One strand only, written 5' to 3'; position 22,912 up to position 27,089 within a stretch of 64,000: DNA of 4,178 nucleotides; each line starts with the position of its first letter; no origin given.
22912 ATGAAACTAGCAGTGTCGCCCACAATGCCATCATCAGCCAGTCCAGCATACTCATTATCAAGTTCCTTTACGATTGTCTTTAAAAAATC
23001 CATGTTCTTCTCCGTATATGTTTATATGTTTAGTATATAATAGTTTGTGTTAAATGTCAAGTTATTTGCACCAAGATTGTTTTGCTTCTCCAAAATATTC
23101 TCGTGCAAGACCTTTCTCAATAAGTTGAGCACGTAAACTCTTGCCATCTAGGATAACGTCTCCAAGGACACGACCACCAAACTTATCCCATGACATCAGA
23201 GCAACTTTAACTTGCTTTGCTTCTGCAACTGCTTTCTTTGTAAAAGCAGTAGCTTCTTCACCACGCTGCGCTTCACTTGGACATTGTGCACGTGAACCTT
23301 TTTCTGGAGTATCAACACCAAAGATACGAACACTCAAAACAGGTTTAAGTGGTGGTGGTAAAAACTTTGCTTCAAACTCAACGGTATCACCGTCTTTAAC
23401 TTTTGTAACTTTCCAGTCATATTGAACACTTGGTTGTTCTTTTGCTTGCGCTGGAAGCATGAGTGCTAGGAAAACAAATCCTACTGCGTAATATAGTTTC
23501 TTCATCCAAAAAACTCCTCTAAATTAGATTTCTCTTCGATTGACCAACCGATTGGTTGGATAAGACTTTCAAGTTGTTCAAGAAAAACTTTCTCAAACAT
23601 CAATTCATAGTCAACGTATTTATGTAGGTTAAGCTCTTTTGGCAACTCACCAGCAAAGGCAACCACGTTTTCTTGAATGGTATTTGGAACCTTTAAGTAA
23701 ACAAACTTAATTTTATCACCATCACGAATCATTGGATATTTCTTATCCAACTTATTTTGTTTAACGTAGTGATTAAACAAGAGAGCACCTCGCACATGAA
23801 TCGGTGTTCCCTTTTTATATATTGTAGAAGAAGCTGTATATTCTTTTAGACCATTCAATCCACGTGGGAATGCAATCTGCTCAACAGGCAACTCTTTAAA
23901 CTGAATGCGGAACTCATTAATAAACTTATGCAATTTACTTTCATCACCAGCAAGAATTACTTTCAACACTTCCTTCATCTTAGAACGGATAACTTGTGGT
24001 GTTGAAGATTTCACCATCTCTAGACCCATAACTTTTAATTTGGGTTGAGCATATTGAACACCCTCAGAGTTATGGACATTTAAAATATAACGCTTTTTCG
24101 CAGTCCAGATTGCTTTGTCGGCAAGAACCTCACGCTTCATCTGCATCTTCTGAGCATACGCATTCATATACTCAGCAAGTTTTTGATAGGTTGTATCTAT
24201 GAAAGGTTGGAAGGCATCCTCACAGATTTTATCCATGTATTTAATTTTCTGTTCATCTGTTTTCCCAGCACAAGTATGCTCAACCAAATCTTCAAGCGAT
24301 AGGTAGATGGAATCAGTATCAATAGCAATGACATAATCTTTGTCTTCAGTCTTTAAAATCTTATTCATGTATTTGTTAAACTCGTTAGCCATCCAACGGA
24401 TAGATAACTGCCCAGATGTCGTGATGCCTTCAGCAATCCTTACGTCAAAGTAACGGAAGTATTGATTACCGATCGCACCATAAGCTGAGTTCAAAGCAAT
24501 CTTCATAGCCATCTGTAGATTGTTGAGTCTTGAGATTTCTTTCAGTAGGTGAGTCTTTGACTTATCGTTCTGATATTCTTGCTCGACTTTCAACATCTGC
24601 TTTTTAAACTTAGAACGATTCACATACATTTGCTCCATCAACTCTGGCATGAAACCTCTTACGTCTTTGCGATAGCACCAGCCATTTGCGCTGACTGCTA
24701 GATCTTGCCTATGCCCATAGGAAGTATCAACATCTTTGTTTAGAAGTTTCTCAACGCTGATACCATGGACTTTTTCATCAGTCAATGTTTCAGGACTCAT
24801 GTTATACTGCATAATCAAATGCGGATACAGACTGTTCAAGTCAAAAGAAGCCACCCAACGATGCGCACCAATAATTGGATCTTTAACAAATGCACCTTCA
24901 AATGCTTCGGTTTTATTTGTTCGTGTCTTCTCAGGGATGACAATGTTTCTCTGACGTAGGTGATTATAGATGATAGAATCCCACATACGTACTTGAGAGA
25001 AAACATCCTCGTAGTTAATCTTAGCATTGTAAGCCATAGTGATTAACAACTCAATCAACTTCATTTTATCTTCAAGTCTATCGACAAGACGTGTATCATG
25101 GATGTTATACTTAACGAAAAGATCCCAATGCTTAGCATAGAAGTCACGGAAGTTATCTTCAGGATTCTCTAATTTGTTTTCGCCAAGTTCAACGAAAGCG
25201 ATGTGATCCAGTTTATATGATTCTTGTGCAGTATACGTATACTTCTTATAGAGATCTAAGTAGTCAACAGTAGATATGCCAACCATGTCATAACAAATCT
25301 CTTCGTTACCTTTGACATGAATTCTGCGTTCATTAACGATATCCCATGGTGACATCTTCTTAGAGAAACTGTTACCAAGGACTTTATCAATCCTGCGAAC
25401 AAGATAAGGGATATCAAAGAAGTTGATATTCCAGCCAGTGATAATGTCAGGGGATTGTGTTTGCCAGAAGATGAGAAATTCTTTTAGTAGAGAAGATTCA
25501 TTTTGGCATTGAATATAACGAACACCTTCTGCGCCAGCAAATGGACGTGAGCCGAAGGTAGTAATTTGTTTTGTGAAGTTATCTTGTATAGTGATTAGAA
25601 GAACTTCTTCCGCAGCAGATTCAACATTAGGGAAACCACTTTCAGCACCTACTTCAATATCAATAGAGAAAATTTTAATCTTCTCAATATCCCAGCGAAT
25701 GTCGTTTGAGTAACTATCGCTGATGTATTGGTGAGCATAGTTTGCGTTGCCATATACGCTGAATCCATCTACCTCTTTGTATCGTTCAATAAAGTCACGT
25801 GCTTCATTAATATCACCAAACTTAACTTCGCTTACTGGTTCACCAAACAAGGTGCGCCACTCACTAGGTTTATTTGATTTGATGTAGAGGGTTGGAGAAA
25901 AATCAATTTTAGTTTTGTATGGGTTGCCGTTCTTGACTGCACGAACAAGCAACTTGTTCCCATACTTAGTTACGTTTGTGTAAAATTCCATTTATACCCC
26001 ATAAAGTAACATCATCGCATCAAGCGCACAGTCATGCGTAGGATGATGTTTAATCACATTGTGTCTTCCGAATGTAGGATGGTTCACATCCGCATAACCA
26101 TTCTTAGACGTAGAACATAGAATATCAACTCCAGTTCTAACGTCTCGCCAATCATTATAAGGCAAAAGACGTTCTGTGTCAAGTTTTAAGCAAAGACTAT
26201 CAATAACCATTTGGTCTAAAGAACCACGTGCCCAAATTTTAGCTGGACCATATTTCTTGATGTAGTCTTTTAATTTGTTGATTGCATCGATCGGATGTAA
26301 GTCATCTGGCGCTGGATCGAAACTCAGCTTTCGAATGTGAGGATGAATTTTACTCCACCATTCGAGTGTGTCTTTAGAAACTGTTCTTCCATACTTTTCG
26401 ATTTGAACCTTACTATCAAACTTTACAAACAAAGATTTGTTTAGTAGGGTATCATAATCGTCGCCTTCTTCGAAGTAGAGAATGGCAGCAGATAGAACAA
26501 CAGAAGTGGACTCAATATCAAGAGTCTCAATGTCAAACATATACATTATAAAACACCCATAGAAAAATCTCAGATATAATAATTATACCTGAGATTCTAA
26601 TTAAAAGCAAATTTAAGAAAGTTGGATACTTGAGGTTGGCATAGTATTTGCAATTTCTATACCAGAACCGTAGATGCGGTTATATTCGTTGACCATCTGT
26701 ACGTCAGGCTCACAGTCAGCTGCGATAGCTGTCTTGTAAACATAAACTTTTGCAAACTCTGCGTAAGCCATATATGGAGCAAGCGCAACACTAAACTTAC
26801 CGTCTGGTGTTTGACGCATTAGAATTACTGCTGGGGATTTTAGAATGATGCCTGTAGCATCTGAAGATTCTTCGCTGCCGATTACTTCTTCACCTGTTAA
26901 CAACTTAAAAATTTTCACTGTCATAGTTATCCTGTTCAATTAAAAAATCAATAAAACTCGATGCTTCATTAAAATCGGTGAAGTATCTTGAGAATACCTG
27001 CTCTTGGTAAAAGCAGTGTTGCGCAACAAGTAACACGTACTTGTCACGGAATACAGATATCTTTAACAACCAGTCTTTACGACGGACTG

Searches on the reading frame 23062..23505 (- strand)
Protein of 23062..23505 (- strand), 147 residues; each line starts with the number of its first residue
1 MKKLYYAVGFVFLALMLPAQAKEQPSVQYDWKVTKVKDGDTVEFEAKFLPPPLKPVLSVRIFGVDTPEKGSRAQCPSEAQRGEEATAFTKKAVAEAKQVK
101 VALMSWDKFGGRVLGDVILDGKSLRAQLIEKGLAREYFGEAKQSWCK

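Call 16: search_protein_families(library=phrogs, proteins=[window:23062-23505:-], max_evalue=0.01)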
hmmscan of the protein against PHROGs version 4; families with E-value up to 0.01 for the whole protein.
window:23062-23505:- (147 aa): 3 families
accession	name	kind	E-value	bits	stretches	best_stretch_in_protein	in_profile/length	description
phrog_452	-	DNA, RNA and nucleotide metabolism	1.6e-19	71.5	1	24-143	64-183/201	endonuclease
phrog_8809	-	unknown function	1.8e-06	26.2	1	30-139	1100-1206/2317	-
phrog_20876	-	DNA, RNA and nucleotide metabolism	1.2e-05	25.5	1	32-126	169-261/395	nuclease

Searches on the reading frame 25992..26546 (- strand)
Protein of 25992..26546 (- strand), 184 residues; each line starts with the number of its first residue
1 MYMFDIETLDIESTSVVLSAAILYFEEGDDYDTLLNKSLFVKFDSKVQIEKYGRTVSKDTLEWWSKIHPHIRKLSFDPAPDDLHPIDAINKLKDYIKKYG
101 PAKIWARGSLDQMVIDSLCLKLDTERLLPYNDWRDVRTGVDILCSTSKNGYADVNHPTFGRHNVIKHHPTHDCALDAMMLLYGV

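Call 16: search_protein_families(library=phrogs, proteins=[window:25992-26546:-], max_evalue=0.01)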
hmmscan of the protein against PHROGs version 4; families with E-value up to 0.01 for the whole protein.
window:25992-26546:- (184 aa): 2 families
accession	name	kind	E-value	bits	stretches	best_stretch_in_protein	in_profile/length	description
phrog_255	-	DNA, RNA and nucleotide metabolism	2.3e-28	100.4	1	2-182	183-357/436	exonuclease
phrog_14078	-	unknown function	0.0011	19.5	1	3-165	85-240/264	-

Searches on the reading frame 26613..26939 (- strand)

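Call 16: search_protein_families(library=phrogs, proteins=[window:26613-26939:-], max_evalue=0.01)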
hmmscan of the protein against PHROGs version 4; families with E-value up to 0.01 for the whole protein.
window:26613-26939:- (108 aa): 2 families
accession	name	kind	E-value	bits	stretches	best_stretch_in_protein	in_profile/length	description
phrog_527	-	unknown function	7.1e-09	36.8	1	6-94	2-87/97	-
phrog_431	-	unknown function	0.0001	23.2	1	3-90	8-110/147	-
